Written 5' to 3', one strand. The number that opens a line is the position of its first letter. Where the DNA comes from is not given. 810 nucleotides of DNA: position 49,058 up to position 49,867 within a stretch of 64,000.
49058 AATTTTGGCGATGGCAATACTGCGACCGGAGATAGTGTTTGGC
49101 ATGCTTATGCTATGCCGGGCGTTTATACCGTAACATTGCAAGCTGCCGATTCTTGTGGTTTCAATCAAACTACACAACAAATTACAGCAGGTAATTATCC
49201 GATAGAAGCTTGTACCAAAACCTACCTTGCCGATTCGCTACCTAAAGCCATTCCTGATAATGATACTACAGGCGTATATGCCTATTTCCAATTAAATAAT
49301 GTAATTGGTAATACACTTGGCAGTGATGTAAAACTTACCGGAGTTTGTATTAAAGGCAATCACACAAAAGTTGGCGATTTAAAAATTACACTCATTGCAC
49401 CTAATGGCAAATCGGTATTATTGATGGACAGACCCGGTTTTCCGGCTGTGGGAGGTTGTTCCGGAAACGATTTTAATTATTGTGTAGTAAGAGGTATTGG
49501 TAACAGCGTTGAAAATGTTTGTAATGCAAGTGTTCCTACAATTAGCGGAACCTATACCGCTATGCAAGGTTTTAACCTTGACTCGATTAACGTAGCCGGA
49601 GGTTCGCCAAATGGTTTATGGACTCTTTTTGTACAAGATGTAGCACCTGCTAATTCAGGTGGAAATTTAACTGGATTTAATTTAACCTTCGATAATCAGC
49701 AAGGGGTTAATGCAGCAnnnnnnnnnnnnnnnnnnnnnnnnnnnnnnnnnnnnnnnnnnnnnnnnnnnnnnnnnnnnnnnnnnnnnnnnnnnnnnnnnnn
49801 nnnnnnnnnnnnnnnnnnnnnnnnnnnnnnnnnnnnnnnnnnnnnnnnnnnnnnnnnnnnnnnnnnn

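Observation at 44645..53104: Giant T9SS cargo made of 11 tandem P-domain+PKD modules with no protease or other catalytic domain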

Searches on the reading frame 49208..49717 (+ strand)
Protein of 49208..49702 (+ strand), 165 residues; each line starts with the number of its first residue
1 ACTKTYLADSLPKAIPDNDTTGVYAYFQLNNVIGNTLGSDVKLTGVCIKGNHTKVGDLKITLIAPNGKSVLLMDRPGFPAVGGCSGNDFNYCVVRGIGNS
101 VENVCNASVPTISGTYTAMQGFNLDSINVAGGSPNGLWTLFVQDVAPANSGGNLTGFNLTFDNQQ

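Call 13: find_homologous_proteins(query=window:49208-49702:+, max_evalue=0.001)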
Query seq(165 aa): 27 candidates shared short words with the query, none scored E <= 0.001.

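Call 23: search_protein_representatives(alignment_id=A1)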
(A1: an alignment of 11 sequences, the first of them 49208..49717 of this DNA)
Query: 11 sequences, 170 profile positions. Proteins with E-value up to 0.001 (for the whole library): 11579; up to 1e-10: 2495; up to 1e-30: 110. The best 150 are listed.
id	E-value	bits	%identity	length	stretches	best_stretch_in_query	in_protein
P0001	0.0e+00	2692.3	-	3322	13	1-168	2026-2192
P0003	0.0e+00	1667.4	-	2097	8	1-168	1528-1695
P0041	1.6e-129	444.2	-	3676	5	8-163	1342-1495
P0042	8.2e-123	422.4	-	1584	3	6-161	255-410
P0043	5.3e-116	400.2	-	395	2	1-169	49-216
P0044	5.0e-96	335.2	-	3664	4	6-168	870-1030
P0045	3.8e-93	325.9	-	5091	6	8-160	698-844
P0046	5.8e-89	312.3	-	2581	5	4-162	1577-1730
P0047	1.6e-85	301.1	-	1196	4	8-162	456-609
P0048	7.3e-72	256.6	-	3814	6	38-162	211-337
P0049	7.2e-70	250.1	-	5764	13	9-162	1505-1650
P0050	6.2e-69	247.1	-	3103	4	6-163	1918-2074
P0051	2.7e-66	238.5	-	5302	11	5-160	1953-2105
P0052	4.1e-61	221.6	-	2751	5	4-164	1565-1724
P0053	1.3e-60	220.0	-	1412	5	23-163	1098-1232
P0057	7.7e-53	194.7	-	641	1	2-166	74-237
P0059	5.9e-51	188.6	-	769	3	13-161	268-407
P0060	5.1e-50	185.5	-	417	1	2-167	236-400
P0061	6.0e-50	185.3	-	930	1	2-166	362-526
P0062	7.0e-50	185.1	-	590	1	2-162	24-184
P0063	1.1e-49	184.4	-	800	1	2-163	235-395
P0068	4.6e-47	175.9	-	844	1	2-165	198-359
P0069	5.1e-47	175.8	-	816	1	2-165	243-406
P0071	1.2e-46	174.6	-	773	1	2-166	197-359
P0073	1.3e-46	174.4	-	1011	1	2-166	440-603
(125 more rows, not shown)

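Call 25: search_protein_families(library=pfam, proteins=[P0057, P0060, P0061, P0062, P0063, P0068, P0069, P0071, P0073, P0043], max_evalue=0.0001)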
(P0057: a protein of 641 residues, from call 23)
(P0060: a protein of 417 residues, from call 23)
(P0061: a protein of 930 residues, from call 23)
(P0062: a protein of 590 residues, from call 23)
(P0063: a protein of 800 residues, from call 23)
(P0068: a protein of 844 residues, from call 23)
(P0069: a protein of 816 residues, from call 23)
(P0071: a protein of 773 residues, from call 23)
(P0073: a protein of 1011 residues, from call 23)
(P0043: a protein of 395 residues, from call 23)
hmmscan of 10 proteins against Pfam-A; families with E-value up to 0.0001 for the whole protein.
P0057 (641 aa): 4 families
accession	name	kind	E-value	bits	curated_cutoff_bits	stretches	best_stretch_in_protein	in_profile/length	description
PF18911.6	PKD_4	-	2.8e-17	63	27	1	319-383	16-81/85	PKD domain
PF01483.27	P_proprotein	-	3.3e-13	50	21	1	117-232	6-86/86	Proprotein convertase P-domain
PF00801.26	PKD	-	4.5e-12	46.2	23.5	1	325-384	15-79/80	PKD domain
PF18962.6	Por_Secre_tail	-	8.1e-12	45.7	27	1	565-640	2-75/75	Secretion system C-terminal sorting domain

P0060 (417 aa): 1 family
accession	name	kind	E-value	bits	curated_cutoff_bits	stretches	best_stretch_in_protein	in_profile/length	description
PF01483.27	P_proprotein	-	3e-12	46.9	21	1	280-310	6-36/86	Proprotein convertase P-domain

P0061 (930 aa): 4 families
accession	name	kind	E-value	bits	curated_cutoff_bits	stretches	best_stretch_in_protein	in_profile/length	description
PF18911.6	PKD_4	-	9.2e-18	64.5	27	1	611-668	21-79/85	PKD domain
PF18962.6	Por_Secre_tail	-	1.7e-14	54.3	27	1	853-929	1-75/75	Secretion system C-terminal sorting domain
PF00801.26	PKD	-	9.5e-13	48.4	23.5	1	606-665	9-73/80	PKD domain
PF01483.27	P_proprotein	-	2.3e-10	40.9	21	1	404-437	4-37/86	Proprotein convertase P-domain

P0062 (590 aa): 4 families
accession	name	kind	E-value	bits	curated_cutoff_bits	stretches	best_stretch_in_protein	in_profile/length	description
PF18911.6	PKD_4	-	2e-16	60.2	27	1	274-335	21-83/85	PKD domain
PF00801.26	PKD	-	4.2e-14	52.7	23.5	1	275-334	19-79/80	PKD domain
PF18962.6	Por_Secre_tail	-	8.4e-14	52.1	27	1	515-589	1-75/75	Secretion system C-terminal sorting domain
PF01483.27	P_proprotein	-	1.4e-13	51.2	21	2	147-182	50-85/86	Proprotein convertase P-domain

P0063 (800 aa): 4 families
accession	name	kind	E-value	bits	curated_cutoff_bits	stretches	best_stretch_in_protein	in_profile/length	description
PF18911.6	PKD_4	-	3.8e-17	62.6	27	1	480-544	18-83/85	PKD domain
PF01483.27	P_proprotein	-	3.7e-13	49.8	21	1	359-393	52-86/86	Proprotein convertase P-domain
PF18962.6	Por_Secre_tail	-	5.4e-12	46.3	27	1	726-799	3-75/75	Secretion system C-terminal sorting domain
PF00801.26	PKD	-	4.4e-11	43.1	23.5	1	482-543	13-79/80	PKD domain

P0068 (844 aa): 9 families
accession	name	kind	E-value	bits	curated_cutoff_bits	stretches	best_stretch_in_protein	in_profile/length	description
PF18962.6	Por_Secre_tail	-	2.1e-16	60.4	27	1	768-837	1-70/75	Secretion system C-terminal sorting domain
PF24681.1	Kelch_KLHDC2_KLHL20_DRC7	-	8.2e-16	58.4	50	1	468-596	63-197/221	KLHDC2/KLHL20/DRC7 Kelch-repeats domain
PF01483.27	P_proprotein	-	7.1e-14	52.1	21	2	323-355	54-86/86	Proprotein convertase P-domain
PF01344.31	Kelch_1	-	6.3e-13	48.4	20.1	0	506-547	3-43/46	Kelch motif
PF13964.12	Kelch_6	-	1.7e-11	44.1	25.3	1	513-552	10-49/50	Kelch motif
PF24981.1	Beta-prop_ATRN-LZTR1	-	1.9e-11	44.2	50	1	470-739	1-286/289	Attractin/LZTR1 beta-propeller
PF25210.1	Kelch_FKB95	-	4.7e-09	36.7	70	1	498-593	26-123/268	FKB95, Kelch-repeats domain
PF07646.21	Kelch_2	-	2.1e-08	34.1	21.3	0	507-550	4-48/48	Kelch motif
PF24996.1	NANM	-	9.2e-05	21.9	45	0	540-640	40-142/350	N-acetylneuraminate epimerase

P0069 (816 aa): 4 families
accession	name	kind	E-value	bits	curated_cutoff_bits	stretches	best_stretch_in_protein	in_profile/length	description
PF18911.6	PKD_4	-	5.8e-15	55.6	27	1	489-555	17-83/85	PKD domain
PF18962.6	Por_Secre_tail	-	5.4e-14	52.7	27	1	740-815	2-75/75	Secretion system C-terminal sorting domain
PF01483.27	P_proprotein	-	4.4e-13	49.6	21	1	368-402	52-86/86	Proprotein convertase P-domain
PF00801.26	PKD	-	4.8e-11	43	23.5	1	491-550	12-75/80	PKD domain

P0071 (773 aa): 4 families
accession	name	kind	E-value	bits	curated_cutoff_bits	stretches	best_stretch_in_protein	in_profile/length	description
PF18911.6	PKD_4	-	7.3e-15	55.2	27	1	449-511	21-83/85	PKD domain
PF18962.6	Por_Secre_tail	-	3.5e-13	50.1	27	1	698-770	3-73/75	Secretion system C-terminal sorting domain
PF01483.27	P_proprotein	-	1.9e-12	47.6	21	1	323-354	55-86/86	Proprotein convertase P-domain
PF00801.26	PKD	-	5.2e-08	33.2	23.5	1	446-510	22-79/80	PKD domain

P0073 (1011 aa): 3 families
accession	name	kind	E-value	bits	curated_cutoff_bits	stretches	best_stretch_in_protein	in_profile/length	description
PF18911.6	PKD_4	-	1.5e-16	60.6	27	1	686-750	16-81/85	PKD domain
PF00801.26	PKD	-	5.7e-15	55.5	23.5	1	687-751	11-79/80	PKD domain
PF18962.6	Por_Secre_tail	-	1.2e-14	54.8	27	1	935-1010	2-75/75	Secretion system C-terminal sorting domain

P0043 (395 aa): 4 families
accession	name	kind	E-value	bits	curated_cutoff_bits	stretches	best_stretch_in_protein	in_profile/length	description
PF18911.6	PKD_4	-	2.5e-22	79.2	27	2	211-278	3-76/85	PKD domain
PF00801.26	PKD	-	6.8e-14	52.1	23.5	1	225-279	15-74/80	PKD domain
PF01483.27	P_proprotein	-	2.9e-12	47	21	1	91-207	4-85/86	Proprotein convertase P-domain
PF18981.6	InlK_D3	-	2.8e-06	27.7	25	0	8-42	39-73/75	Internalin K domain (D3/D4)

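Call 33: search_protein_families(library=pfam, proteins=[P0042, P0047, P0059, P0053], max_evalue=0.0001)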
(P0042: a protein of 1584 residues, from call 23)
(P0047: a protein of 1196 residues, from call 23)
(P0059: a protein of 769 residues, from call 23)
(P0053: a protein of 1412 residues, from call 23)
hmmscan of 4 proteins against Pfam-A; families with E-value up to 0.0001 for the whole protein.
P0042 (1584 aa): 3 families
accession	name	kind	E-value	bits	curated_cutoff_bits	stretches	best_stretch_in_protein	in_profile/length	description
PF02494.22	HYR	-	3.2e-83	274.6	21.7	7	1026-1106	2-81/81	HYR domain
PF01483.27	P_proprotein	-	2.4e-34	117.7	21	0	541-571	8-38/86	Proprotein convertase P-domain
PF18962.6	Por_Secre_tail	-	2.2e-09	37.9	27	1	1505-1577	1-70/75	Secretion system C-terminal sorting domain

P0047 (1196 aa): 2 families
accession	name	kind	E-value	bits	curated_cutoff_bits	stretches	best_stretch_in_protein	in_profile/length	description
PF01483.27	P_proprotein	-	6.2e-35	119.6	21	1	806-918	5-86/86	Proprotein convertase P-domain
PF18962.6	Por_Secre_tail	-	2.5e-10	40.9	27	1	1119-1195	1-75/75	Secretion system C-terminal sorting domain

P0059 (769 aa): 1 family
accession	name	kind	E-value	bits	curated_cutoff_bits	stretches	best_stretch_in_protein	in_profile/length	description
PF01483.27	P_proprotein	-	8.2e-19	67.9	21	1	292-406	3-85/86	Proprotein convertase P-domain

P0053 (1412 aa): 3 families
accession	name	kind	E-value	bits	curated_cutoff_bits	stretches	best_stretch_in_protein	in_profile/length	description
PF01483.27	P_proprotein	-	1.3e-44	150.6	21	4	1121-1230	6-86/86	Proprotein convertase P-domain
PF00041.27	fn3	-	8.8e-21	74.4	25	1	747-830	2-82/84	Fibronectin type III domain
PF18962.6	Por_Secre_tail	-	2.5e-11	44.2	27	1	1340-1411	1-75/75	Secretion system C-terminal sorting domain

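Call 41: search_solved_structures(query=A1, max_evalue=0.01, show_alignments=2)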
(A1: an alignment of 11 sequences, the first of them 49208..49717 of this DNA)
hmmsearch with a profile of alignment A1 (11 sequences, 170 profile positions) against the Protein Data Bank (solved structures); distinct sequences matched with E-value up to 0.01: 2.
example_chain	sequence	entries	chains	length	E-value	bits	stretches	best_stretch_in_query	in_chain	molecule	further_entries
3wqb_A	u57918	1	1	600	0.0022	20.7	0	41-73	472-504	Extracellular serine protease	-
3hjr_A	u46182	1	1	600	0.0022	20.7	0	41-73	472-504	Extracellular serine protease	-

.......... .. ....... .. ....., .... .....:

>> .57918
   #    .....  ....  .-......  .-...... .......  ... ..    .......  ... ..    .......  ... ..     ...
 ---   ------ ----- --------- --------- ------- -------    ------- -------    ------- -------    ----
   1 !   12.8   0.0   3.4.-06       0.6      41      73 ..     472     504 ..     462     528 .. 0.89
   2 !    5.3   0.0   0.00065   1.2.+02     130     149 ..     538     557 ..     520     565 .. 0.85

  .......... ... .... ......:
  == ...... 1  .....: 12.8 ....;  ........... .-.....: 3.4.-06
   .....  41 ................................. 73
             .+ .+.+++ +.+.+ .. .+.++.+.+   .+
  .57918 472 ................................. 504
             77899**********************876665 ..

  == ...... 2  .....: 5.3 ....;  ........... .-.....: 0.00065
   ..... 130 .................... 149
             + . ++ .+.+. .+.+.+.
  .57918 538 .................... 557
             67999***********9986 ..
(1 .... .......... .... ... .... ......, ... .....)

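Call 65: search_protein_families(library=pfam, proteins=[P0041, P0044, P0046], max_evalue=0.0001)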
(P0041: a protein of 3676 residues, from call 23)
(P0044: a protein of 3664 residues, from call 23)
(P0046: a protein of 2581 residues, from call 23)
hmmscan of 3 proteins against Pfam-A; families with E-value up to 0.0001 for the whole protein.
P0041 (3676 aa): 9 families
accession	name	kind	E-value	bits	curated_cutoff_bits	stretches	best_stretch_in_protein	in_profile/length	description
PF22352.2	K319L-like_PKD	-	7.7e-91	298.7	27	7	708-786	1-84/84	K319L-like, PKD domain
PF18911.6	PKD_4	-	2.6e-45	152.8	27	4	703-786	3-85/85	PKD domain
PF01483.27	P_proprotein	-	1.9e-44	150.1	21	3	197-311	2-84/86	Proprotein convertase P-domain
PF08329.16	ChitinaseA_N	-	1.7e-18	67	21.2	0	3401-3430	78-107/133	Chitinase A, N-terminal domain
PF13573.12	SprB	-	4.3e-16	58.7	28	2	3438-3473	2-37/37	SprB repeat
PF18962.6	Por_Secre_tail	-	2.6e-13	50.5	27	1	3598-3673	1-74/75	Secretion system C-terminal sorting domain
PF07495.19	Y_Y_Y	-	2.3e-08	34.3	26.6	0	755-785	31-61/65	Y_Y_Y domain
PF19081.6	Ig_7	-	6.3e-07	30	27.3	0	1630-1707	8-84/84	Ig-like domain CHU_C associated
PF15418.12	DUF4625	-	7.5e-07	29.9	27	0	761-786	105-130/131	Domain of unknown function (DUF4625)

P0044 (3664 aa): 10 families
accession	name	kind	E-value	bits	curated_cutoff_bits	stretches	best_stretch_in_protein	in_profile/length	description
PF22352.2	K319L-like_PKD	-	3.5e-70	232.5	27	5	425-490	12-84/84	K319L-like, PKD domain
PF01483.27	P_proprotein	-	8.5e-41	138.4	21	3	2331-2436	5-86/86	Proprotein convertase P-domain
PF18911.6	PKD_4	-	7.3e-28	96.9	27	3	1070-1151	3-85/85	PKD domain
PF13573.12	SprB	-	2.1e-20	72.5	28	2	3427-3460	3-36/37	SprB repeat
PF18962.6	Por_Secre_tail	-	9.6e-17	61.5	27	1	3586-3662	1-75/75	Secretion system C-terminal sorting domain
PF08329.16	ChitinaseA_N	-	2e-12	47.4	21.2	0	1113-1152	70-108/133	Chitinase A, N-terminal domain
PF15418.12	DUF4625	-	2.2e-10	41.4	27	0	3388-3418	100-130/131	Domain of unknown function (DUF4625)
PF07495.19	Y_Y_Y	-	3.2e-07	30.6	26.6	0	1120-1150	31-61/65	Y_Y_Y domain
PF19081.6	Ig_7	-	1.3e-06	29.1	27.3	0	1071-1152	4-81/84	Ig-like domain CHU_C associated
PF11589.14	DUF3244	-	9.7e-05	22.7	25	0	3596-3661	30-95/96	Domain of unknown function (DUF3244)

P0046 (2581 aa): 7 families
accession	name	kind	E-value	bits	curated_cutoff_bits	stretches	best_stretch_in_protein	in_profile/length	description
PF02494.22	HYR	-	5.2e-84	277.1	21.7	7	1860-1939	2-81/81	HYR domain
PF01483.27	P_proprotein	-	1.4e-52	176.1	21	3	573-675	7-85/86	Proprotein convertase P-domain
PF13573.12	SprB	-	4.6e-39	132.2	28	5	2183-2219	1-37/37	SprB repeat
PF18962.6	Por_Secre_tail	-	6.1e-16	58.9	27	1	2502-2579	1-75/75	Secretion system C-terminal sorting domain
PF18911.6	PKD_4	-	2.1e-12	47.3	27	1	2422-2484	13-80/85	PKD domain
PF00801.26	PKD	-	1.1e-08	35.3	23.5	1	2419-2485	7-78/80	PKD domain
PF23759.1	GBD_T9SS_assoc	-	2.3e-06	28.3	27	1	295-414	2-108/116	Galactose binding domain-like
